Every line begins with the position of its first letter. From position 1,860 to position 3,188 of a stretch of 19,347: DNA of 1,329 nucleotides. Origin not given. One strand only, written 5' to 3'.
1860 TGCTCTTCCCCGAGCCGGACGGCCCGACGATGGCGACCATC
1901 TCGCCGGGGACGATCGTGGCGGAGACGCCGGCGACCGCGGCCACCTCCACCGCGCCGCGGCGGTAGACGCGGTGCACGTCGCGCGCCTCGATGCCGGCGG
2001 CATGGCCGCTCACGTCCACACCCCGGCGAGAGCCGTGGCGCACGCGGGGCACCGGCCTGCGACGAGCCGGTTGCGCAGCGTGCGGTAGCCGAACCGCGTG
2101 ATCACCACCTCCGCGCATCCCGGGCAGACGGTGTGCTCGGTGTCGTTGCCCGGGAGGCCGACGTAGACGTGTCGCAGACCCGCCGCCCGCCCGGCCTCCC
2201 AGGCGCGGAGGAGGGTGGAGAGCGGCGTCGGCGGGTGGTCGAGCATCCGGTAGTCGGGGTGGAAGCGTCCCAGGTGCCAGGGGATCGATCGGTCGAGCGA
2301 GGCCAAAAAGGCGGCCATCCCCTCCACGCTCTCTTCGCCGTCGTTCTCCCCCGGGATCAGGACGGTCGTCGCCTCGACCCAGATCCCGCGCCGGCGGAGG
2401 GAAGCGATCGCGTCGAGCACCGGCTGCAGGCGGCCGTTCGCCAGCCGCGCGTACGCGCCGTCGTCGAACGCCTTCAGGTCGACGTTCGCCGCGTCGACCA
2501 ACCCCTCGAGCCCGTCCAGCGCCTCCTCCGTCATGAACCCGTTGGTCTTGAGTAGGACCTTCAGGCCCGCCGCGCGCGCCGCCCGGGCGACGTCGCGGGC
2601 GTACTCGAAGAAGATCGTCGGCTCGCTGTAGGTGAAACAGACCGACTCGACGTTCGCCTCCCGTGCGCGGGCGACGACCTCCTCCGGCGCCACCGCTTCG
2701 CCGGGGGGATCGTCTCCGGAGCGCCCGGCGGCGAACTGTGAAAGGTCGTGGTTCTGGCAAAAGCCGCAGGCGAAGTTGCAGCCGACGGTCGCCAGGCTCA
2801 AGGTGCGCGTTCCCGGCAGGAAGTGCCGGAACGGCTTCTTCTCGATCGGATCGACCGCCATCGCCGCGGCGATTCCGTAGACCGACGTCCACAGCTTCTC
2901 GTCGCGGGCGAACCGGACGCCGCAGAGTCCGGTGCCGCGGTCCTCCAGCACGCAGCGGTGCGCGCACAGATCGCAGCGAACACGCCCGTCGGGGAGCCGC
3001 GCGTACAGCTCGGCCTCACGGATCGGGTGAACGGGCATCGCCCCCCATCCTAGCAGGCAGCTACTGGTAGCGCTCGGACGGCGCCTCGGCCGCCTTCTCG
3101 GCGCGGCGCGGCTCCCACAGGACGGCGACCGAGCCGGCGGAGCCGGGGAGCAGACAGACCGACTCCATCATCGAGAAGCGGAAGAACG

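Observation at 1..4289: Encapsulin/EncFtn nanocompartment genes in one tight operon with a radical SAM enzyme and a FtsX-type ABC exporter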

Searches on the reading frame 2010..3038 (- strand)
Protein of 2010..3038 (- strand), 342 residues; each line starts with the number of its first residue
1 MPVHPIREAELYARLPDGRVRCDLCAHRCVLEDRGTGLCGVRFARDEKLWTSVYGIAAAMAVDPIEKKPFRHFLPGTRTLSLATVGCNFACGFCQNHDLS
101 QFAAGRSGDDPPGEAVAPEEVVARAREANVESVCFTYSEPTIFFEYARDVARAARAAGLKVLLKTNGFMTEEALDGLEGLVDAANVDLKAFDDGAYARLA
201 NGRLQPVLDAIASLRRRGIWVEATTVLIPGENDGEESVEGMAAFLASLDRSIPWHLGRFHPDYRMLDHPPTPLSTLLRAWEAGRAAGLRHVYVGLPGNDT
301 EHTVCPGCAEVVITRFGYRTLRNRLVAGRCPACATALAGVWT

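Call 5: search_protein_families(library=pfam, proteins=[window:2010-3038:-], max_evalue=0.01)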
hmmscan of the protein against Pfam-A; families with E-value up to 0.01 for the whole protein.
window:2010-3038:- (342 aa): 2 families
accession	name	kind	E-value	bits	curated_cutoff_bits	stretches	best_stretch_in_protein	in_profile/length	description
PF04055.27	Radical_SAM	-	2.5e-26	93.2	29.5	1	84-235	4-158/166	Radical SAM superfamily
PF13353.11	Fer4_12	-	9.4e-05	23.2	22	1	75-184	4-109/137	4Fe-4S single cluster domain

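Call 6: search_protein_families(library=ncbifam, proteins=[window:2010-3038:-], max_evalue=0.01)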
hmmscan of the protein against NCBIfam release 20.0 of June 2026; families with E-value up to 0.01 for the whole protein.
window:2010-3038:- (342 aa): 22 families
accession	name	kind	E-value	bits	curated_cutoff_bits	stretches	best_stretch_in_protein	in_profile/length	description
TIGR04337.1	AmmeMemoSam_rS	hypoth_equivalog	9e-99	330.6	220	1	12-341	4-333/349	AmmeMemoRadiSam system radical SAM enzyme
TIGR04041.1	activase_YjjW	hypoth_equivalog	7.6e-18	64.9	250.2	1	116-261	93-240/276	YjjW family glycine radical enzyme activase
TIGR02493.1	PFLA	equivalog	9.4e-17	61.2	231.75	1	75-249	14-187/235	pyruvate formate-lyase-activating protein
TIGR02494.1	PFLE_PFLC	subfamily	1.4e-13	50.8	174.35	1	134-250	128-244/293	glycyl-radical enzyme activating protein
TIGR02495.1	NrdG2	equivalog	3.2e-13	49.5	131.15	1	75-242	14-177/193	anaerobic ribonucleoside-triphosphate reductase activating protein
TIGR04003.1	rSAM_BssD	equivalog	2.5e-10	40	496.45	1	133-248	131-247/314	[benzylsuccinate synthase]-activating enzyme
TIGR02666.1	moaA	equivalog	6.2e-10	38.6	284.05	1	85-245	18-180/336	GTP 3',8-cyclase MoaA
TIGR04038.1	tatD_link_rSAM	subfamily_domain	9.5e-10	38.6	129.7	1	84-206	15-145/192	TatD family nuclease-associated radical SAM protein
NF008356.0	PRK11145.1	equivalog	1.6e-09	37.4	375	1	75-249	19-192/246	pyruvate formate lyase 1-activating protein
NF048010.1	SfplDhtActHpsHDes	equivalog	9e-09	34.6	430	1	138-260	140-264/298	(2S)-3-sulfopropanediol dehydratase activating enzyme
TIGR02668.1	moaA_archaeal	equivalog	1.8e-08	33.7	325.25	1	84-246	17-174/303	GTP 3',8-cyclase MoaA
TIGR04395.1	cutC_activ_rSAM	equivalog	1.3e-07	31.2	360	1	136-247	136-247/309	choline TMA-lyase-activating enzyme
NF043069.1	T4HPD_activ_SAM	equivalog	1.4e-06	27.9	425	1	132-249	126-243/299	trans-4-hydroxy-L-proline dehydratase activase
NF033719.1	ind_deCO2_activ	equivalog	1.8e-06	27.5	425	1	133-247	133-247/302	indoleacetate decarboxylase activase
NF033717.2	HPDL_rSAM_activ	equivalog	4.6e-06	26.1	420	1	132-249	133-252/311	4-hydroxyphenylacetate decarboxylase activase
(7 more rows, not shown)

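Call 10: find_encoding_contigs(protein=window:2010-3038:-, flank=10000, max_places=6)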
Protein window:2010-3038:- (342 aa): no gene with exactly this product is on record in the collection.

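Call 11: find_homologous_proteins(query=window:2010-3038:-)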
Query window:2010-3038:- (342 aa): 3289 proteins with E <= 0.001 among 8000 candidates; the best 120 are listed.
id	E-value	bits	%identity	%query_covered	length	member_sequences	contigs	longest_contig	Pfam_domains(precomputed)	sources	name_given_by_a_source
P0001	4.1e-233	791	100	100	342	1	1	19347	PF04055.28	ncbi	-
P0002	1.1e-153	529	65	98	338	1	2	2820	PF04055.28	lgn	-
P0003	1.2e-115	404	55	99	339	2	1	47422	PF04055.28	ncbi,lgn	ncbi:MAG: AmmeMemoRadiSam system radical SAM enzyme [Chloroflexota bacterium]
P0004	9.9e-113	395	55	98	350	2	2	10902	PF04055.28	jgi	jgi:pyruvate formate lyase activating enzyme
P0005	1.3e-112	394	55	98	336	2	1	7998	PF04055.28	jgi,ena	jgi:pyruvate formate lyase activating enzyme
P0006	5.0e-112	392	52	99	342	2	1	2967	PF04055.28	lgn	-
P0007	6.0e-112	392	51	99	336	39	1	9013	PF04055.28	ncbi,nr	ncbi:MAG: AmmeMemoRadiSam system radical SAM enzyme [Caldiserica bacterium]|nr:AmmeMemoRadiSam syste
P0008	9.6e-112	391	54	98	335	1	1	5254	PF04055.28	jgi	jgi:pyruvate formate lyase activating enzyme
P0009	1.3e-111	391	53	99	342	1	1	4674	PF04055.28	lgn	-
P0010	1.6e-111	391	53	99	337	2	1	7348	PF04055.28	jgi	jgi:pyruvate formate lyase activating enzyme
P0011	2.3e-111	390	53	98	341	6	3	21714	PF04055.28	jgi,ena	-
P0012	2.5e-111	390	53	98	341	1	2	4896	PF04055.28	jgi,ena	jgi:pyruvate formate lyase activating enzyme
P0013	3.1e-111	390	54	98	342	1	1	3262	PF04055.28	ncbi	-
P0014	3.8e-111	389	55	98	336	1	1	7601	PF04055.28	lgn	-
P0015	4.3e-111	389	53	98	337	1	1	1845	PF04055.28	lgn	-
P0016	8.9e-111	388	52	99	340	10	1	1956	PF04055.28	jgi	jgi:pyruvate formate lyase activating enzyme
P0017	1.4e-110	388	52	98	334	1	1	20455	PF04055.28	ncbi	-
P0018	2.0e-110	387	54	99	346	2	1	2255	PF04055.28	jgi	jgi:pyruvate formate lyase activating enzyme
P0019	2.9e-110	387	53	99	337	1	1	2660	PF04055.28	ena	-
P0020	3.8e-110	386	53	98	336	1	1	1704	PF04055.28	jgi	-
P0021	4.6e-110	386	53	98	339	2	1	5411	PF04055.28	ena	-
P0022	6.7e-110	385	53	98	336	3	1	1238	PF04055.28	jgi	jgi:pyruvate formate lyase activating enzyme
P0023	6.9e-110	385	53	99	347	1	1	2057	PF04055.28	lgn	-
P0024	7.2e-110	385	54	94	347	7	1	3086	PF04055.28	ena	-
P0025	7.9e-110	385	52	99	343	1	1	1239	PF04055.28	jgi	jgi:pyruvate formate lyase activating enzyme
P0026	1.3e-109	384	53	98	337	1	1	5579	PF04055.28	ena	-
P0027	1.5e-109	384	53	98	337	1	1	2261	PF04055.28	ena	-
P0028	2.3e-109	384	53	98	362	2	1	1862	PF04055.28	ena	-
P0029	2.5e-109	383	53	98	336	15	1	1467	PF04055.28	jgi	jgi:pyruvate formate lyase activating enzyme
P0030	3.6e-109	383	52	99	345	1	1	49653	PF04055.28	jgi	jgi:pyruvate formate lyase activating enzyme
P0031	3.9e-109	383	53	99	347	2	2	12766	PF04055.28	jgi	jgi:pyruvate formate lyase activating enzyme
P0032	4.1e-109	383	53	97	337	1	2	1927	PF04055.28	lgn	-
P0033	4.4e-109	383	54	99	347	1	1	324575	PF04055.28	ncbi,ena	-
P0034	4.5e-109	383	54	94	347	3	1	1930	PF04055.28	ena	-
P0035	5.3e-109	382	52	98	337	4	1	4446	PF04055.28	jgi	jgi:pyruvate formate lyase activating enzyme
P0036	6.5e-109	382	50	98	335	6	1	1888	PF04055.28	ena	-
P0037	7.0e-109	382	50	98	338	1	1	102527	PF04055.28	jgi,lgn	-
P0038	7.9e-109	382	56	94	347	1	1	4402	PF04055.28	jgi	jgi:pyruvate formate lyase activating enzyme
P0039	8.7e-109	382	54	99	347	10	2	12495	PF04055.28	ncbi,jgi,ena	-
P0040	1.0e-108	381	53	98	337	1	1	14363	PF04055.28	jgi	-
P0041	1.3e-108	381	55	94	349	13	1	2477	PF04055.28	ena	-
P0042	1.5e-108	381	54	98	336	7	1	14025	PF04055.28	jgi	-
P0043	2.3e-108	380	53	98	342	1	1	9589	PF04055.28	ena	-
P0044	2.4e-108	380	53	100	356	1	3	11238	PF04055.28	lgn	-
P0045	2.5e-108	380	51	98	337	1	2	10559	PF04055.28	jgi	jgi:pyruvate formate lyase activating enzyme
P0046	2.7e-108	380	52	98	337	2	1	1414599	PF04055.28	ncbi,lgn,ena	-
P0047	2.9e-108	380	53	98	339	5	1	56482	PF04055.28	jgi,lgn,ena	-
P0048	3.0e-108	380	53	98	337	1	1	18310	PF04055.28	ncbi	-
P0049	3.1e-108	380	53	98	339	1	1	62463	PF04055.28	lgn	-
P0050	3.5e-108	380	52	99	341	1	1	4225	PF04055.28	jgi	jgi:pyruvate formate lyase activating enzyme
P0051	3.9e-108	380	51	98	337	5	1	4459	PF04055.28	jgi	jgi:pyruvate formate lyase activating enzyme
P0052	4.0e-108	379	52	98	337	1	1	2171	PF04055.28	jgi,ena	-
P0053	4.5e-108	379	52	99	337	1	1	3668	PF04055.28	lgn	-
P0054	4.6e-108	379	52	99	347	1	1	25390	PF04055.28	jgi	jgi:pyruvate formate lyase activating enzyme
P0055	6.4e-108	379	53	98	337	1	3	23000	PF04055.28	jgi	jgi:pyruvate formate lyase activating enzyme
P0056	6.7e-108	379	53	98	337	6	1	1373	PF04055.28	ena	-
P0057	9.3e-108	378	53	98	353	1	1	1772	PF04055.28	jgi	jgi:pyruvate formate lyase activating enzyme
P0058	1.1e-107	378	51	98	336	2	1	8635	PF04055.28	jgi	jgi:pyruvate formate lyase activating enzyme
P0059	1.1e-107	378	52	98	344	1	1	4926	PF04055.28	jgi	jgi:pyruvate formate lyase activating enzyme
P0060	1.1e-107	378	52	98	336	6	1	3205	PF04055.28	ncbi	-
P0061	1.4e-107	378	53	99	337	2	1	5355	PF04055.28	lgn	-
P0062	1.4e-107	378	52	98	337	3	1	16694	PF04055.28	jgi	jgi:pyruvate formate lyase activating enzyme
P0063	1.5e-107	378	54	98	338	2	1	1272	PF04055.28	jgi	jgi:pyruvate formate lyase activating enzyme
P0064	1.5e-107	378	52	98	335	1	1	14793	PF04055.28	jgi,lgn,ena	-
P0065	1.6e-107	378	52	98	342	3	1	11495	PF04055.28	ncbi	-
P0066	1.6e-107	377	52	98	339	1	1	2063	PF04055.28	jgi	jgi:pyruvate formate lyase activating enzyme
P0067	1.8e-107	377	50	98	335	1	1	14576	PF04055.28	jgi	-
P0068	2.0e-107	377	51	98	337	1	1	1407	PF04055.28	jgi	-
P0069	2.0e-107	377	52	98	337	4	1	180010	PF04055.28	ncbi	-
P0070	2.2e-107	377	52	99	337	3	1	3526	PF04055.28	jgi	-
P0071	2.4e-107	377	51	98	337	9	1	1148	PF04055.28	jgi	jgi:pyruvate formate lyase activating enzyme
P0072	2.5e-107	377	51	98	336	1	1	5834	PF04055.28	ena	-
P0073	2.6e-107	377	52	98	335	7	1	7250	PF04055.28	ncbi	-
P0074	2.7e-107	377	51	98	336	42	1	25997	PF04055.28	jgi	-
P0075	2.9e-107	377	51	99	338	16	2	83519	PF04055.28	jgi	jgi:pyruvate formate lyase activating enzyme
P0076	2.9e-107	377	53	99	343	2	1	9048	PF04055.28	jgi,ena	-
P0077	3.0e-107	377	53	98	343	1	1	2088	PF04055.28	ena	-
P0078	3.1e-107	377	53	98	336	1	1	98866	PF04055.28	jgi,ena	-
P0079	3.2e-107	377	53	99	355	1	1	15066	PF04055.28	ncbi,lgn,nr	ncbi:MAG: AmmeMemoRadiSam system radical SAM enzyme [Candidatus Aminicenantes bacterium]|nr:AmmeMemo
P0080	3.8e-107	376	54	95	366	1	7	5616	PF04055.28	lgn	-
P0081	4.0e-107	376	51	99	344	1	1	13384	PF04055.28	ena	-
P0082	4.2e-107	376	51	99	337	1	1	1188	PF04055.28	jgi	jgi:pyruvate formate lyase activating enzyme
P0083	4.3e-107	376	53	98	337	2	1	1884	PF04055.28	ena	-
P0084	4.5e-107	376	52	98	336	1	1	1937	PF04055.28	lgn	-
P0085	5.2e-107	376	52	98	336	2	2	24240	PF04055.28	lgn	-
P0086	5.5e-107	376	52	98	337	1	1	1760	PF04055.28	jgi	-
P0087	5.7e-107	376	53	99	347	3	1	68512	PF04055.28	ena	-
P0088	5.8e-107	376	52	98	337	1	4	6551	PF04055.28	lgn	-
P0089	6.0e-107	376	54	98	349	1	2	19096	PF04055.28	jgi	jgi:pyruvate formate lyase activating enzyme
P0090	6.6e-107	375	51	97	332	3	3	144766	PF04055.28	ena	-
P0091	8.4e-107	375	54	94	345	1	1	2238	PF04055.28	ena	-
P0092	8.8e-107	375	50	98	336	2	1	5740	PF04055.28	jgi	jgi:pyruvate formate lyase activating enzyme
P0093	9.4e-107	375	52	98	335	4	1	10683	PF04055.28,PF03119.22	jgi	jgi:pyruvate formate lyase activating enzyme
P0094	1.1e-106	375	52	98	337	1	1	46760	PF04055.28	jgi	jgi:pyruvate formate lyase activating enzyme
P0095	1.1e-106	375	49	98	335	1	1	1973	PF04055.28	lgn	-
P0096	1.1e-106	375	54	93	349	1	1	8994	PF04055.28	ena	-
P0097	1.2e-106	375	52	98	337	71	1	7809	PF04055.28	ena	-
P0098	1.3e-106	374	53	98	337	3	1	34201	PF04055.28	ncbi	-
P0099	1.6e-106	374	52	99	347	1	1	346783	PF04055.28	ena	-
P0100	1.6e-106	374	52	94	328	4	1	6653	PF04055.28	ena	-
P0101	1.7e-106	374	52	98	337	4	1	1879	PF04055.28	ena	-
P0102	1.9e-106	374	50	98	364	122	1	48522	PF04055.28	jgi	jgi:pyruvate formate lyase activating enzyme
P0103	2.0e-106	374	53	99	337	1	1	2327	PF04055.28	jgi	-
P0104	2.1e-106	374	51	99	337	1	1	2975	PF04055.28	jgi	jgi:pyruvate formate lyase activating enzyme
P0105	2.1e-106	374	53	94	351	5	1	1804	PF04055.28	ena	-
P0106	2.1e-106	374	52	95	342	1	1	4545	PF04055.28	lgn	-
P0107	2.1e-106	374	49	98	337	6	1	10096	PF04055.28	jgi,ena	-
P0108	2.2e-106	374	52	97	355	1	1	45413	PF04055.28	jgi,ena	-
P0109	2.5e-106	374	52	99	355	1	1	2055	PF04055.28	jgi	jgi:pyruvate formate lyase activating enzyme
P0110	2.6e-106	374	52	97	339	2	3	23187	PF04055.28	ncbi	-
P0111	2.7e-106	373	51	99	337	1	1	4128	PF04055.28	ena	-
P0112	3.0e-106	373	53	95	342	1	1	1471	PF04055.28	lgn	-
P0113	3.2e-106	373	50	98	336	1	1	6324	PF04055.28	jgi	-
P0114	3.6e-106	373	53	98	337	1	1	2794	PF04055.28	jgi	jgi:pyruvate formate lyase activating enzyme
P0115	3.6e-106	373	51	98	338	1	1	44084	PF04055.28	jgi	jgi:pyruvate formate lyase activating enzyme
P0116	3.7e-106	373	49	98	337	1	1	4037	PF04055.28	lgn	-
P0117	4.0e-106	373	51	98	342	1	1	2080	PF04055.28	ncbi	-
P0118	4.0e-106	373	51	97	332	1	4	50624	PF04055.28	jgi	jgi:pyruvate formate lyase activating enzyme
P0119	4.0e-106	373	52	99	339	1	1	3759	PF04055.28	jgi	jgi:pyruvate formate lyase activating enzyme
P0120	4.3e-106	373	51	98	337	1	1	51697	PF04055.28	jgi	jgi:pyruvate formate lyase activating enzyme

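Call 12: find_encoding_contigs(protein=P0002, flank=10000, max_places=4)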
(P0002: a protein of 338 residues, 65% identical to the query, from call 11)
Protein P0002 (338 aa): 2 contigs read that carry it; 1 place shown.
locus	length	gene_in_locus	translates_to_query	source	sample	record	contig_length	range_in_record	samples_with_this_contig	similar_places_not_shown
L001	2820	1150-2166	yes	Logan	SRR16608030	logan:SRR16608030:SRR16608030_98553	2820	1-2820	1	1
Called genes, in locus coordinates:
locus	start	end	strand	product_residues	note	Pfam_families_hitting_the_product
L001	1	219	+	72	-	?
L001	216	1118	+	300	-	PF04454:Linocin_M18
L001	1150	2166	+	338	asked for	PF04055:Radical_SAM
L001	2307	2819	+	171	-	?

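Call 13: find_encoding_contigs(protein=P0003, flank=8000, max_places=3)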
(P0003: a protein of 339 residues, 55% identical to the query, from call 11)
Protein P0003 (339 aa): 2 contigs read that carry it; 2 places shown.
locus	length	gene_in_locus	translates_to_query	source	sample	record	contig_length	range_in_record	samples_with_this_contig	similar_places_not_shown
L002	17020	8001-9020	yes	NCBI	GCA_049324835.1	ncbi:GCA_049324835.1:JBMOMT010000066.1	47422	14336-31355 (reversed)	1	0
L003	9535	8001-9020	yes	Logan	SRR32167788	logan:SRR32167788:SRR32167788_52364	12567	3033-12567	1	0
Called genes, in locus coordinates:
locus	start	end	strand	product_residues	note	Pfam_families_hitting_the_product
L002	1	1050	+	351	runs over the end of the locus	PF02504:FA_synthesis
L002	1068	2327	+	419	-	PF00109:ketoacyl-synt, PF00108:Thiolase_N (weak), PF02801:Ketoacyl-synt_C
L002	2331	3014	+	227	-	PF08378:NERD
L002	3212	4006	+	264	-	PF00106:adh_short, PF13561:adh_short_C2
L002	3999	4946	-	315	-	PF04055:Radical_SAM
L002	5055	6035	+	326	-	PF13177:DNA_pol3_delta2, PF00004:AAA (faint), PF09115:DNApol3-delta_C (weak)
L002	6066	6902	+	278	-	PF04468:PSP1, PF28472:PSP1_3rd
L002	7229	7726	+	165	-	PF02464:CinA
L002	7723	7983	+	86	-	-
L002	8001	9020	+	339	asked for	PF04055:Radical_SAM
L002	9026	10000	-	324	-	PF01370:Epimerase, PF04321:RmlD_sub_bind, PF16363:GDP_Man_Dehyd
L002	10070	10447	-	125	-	PF03551:PadR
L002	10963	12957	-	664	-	PF12770:CHAT, PF03781:FGE-sulfatase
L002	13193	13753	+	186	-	PF01797:Y1_Tnp (weak)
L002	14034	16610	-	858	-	PF02861:Clp_N, PF23569:NBD_SMAX1, PF00004:AAA, PF17871:AAA_lid_9, PF00004:AAA, PF07724:AAA_2, PF07728:AAA_5, PF10431:ClpB_D2-small, +11 more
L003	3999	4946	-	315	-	PF04055:Radical_SAM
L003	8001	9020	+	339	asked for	PF04055:Radical_SAM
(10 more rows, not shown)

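Call 18: search_protein_families(library=ncbifam, proteins=[L001:2307-2819:+, L001:1-219:+, L001:216-1118:+, L001:1150-2166:+], max_evalue=0.001)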
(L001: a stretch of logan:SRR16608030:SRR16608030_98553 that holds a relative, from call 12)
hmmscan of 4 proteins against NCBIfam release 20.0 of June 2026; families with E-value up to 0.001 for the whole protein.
L001:2307-2819:+ (171 aa): 185 families (the best 25 are shown)
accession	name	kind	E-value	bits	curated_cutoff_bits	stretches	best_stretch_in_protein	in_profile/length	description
TIGR02211.1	LolD_lipo_ex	equivalog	8.5e-59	198.7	307.75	1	1-171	1-171/221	lipoprotein-releasing ABC transporter ATP-binding protein LolD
NF008639.0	PRK11629.1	equivalog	2.5e-56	190.7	360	1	4-171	9-176/234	lipoprotein-releasing ABC transporter ATP-binding protein LolD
NF007826.0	PRK10535.1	equivalog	1.9e-53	181.8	966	1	2-170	5-173/648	macrolide ABC transporter ATP-binding protein/permease MacB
NF038007.1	ABC_ATP_DarD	equivalog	1.9e-49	168.1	375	1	1-171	1-171/218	darobactin export ABC transporter ATP-binding protein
NF007879.0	PRK10584.1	equivalog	2e-49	168.3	336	1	3-171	8-176/228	putative ABC transporter ATP-binding protein YbbA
TIGR02673.1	FtsE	equivalog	9e-48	162.8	264.85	1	1-171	1-167/214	cell division ATP-binding protein FtsE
NF007027.0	PRK09493.1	equivalog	4.8e-43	147.2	379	1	1-170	1-165/240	glutamine ABC transporter ATP-binding protein GlnQ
TIGR02982.1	heterocyst_DevA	subfamily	8.3e-43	146.5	295.8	1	5-170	5-170/220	ABC exporter ATP-binding subunit, DevA family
TIGR03608.1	L_ocin_972_ABC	subfamily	2.2e-42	144.9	254.85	1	19-171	12-164/206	putative bacteriocin export ABC transporter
TIGR02314.1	ABC_MetN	equivalog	1.9e-40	138.9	499.7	1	1-169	1-168/343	methionine ABC transporter ATP-binding protein MetN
TIGR01186.1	proV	subfamily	3.7e-39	134.8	326.6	1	18-169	6-157/363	betaine/proline/choline family ABC transporter ATP-binding protein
NF040933.2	ABC_arch_GlcV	equivalog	2.2e-38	132.1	450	1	3-171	4-171/357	glucose ABC transporter ATP-binding protein GlcV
TIGR03265.1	PhnT2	equivalog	9.8e-38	130.3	457.7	1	14-168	13-161/353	putative 2-aminoethylphosphonate ABC transporter ATP-binding protein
TIGR03005.1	ectoine_ehuA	equivalog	2e-37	128.8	345.4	1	17-169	12-174/252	ectoine/hydroxyectoine ABC transporter ATP-binding protein EhuA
NF008428.0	PRK11264.1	equivalog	2.4e-37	128.5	406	1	19-170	17-173/250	L-cystine ABC transporter ATP-binding protein TcyN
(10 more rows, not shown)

L001:1-219:+ (72 aa): 2 families
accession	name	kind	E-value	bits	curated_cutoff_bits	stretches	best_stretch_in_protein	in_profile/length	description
TIGR04535.1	ferrit_encaps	subfamily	1.2e-14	54.3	125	1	1-51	50-100/114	encapsulin-associated ferritin-like protein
NF058679.1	EncB_fam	subfamily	2.2e-07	30.9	90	1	1-47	57-100/117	encapsulin nanocompartment ferritin-likeEncB family encapsulin nanocompartment ferritin-like cargo protein cargo protein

L001:216-1118:+ (300 aa): 1 family
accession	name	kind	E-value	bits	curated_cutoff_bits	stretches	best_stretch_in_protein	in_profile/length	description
NF041155.2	encap_f1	equivalog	1.4e-44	152.5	100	1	7-278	2-261/261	family 1 encapsulin nanocompartment shell protein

L001:1150-2166:+ (338 aa): 21 families
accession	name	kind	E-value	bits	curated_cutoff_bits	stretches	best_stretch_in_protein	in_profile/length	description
TIGR04337.1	AmmeMemoSam_rS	hypoth_equivalog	5.9e-100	334.5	220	1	9-337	4-333/349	AmmeMemoRadiSam system radical SAM enzyme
TIGR02493.1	PFLA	equivalog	4.2e-16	59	231.75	1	72-244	14-186/235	pyruvate formate-lyase-activating protein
TIGR04041.1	activase_YjjW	hypoth_equivalog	5.2e-16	58.9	250.2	1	141-257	124-240/276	YjjW family glycine radical enzyme activase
TIGR02494.1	PFLE_PFLC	subfamily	4.3e-13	49.2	174.35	1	133-243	131-241/293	glycyl-radical enzyme activating protein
TIGR02666.1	moaA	equivalog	3.1e-11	42.8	284.05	1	83-242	19-181/336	GTP 3',8-cyclase MoaA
TIGR04003.1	rSAM_BssD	equivalog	3.5e-10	39.6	496.45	1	128-244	130-247/314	[benzylsuccinate synthase]-activating enzyme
NF048010.1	SfplDhtActHpsHDes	equivalog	5.4e-10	38.6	430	1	129-256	135-264/298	(2S)-3-sulfopropanediol dehydratase activating enzyme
TIGR02495.1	NrdG2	equivalog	1.5e-09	37.5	131.15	1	72-242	14-181/193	anaerobic ribonucleoside-triphosphate reductase activating protein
NF008356.0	PRK11145.1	equivalog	3.6e-09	36.3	375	1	73-244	20-191/246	pyruvate formate lyase 1-activating protein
NF033719.1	ind_deCO2_activ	equivalog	1.1e-08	34.8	425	1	88-242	87-246/302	indoleacetate decarboxylase activase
TIGR04395.1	cutC_activ_rSAM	equivalog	1.7e-08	34.1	360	1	134-242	138-246/309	choline TMA-lyase-activating enzyme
NF045574.1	sacti_mat_StsB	exception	1.5e-07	30.7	625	1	80-245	102-260/466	StsB family radical SAM/SPASM domain sactipeptide maturase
NF033717.2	HPDL_rSAM_activ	equivalog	5.9e-07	29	420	1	129-244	134-251/311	4-hydroxyphenylacetate decarboxylase activase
TIGR02668.1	moaA_archaeal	equivalog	2.3e-06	26.8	325.25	1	81-241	17-173/303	GTP 3',8-cyclase MoaA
NF043069.1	T4HPD_activ_SAM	equivalog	8.1e-06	25.4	425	0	131-245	129-243/299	trans-4-hydroxy-L-proline dehydratase activase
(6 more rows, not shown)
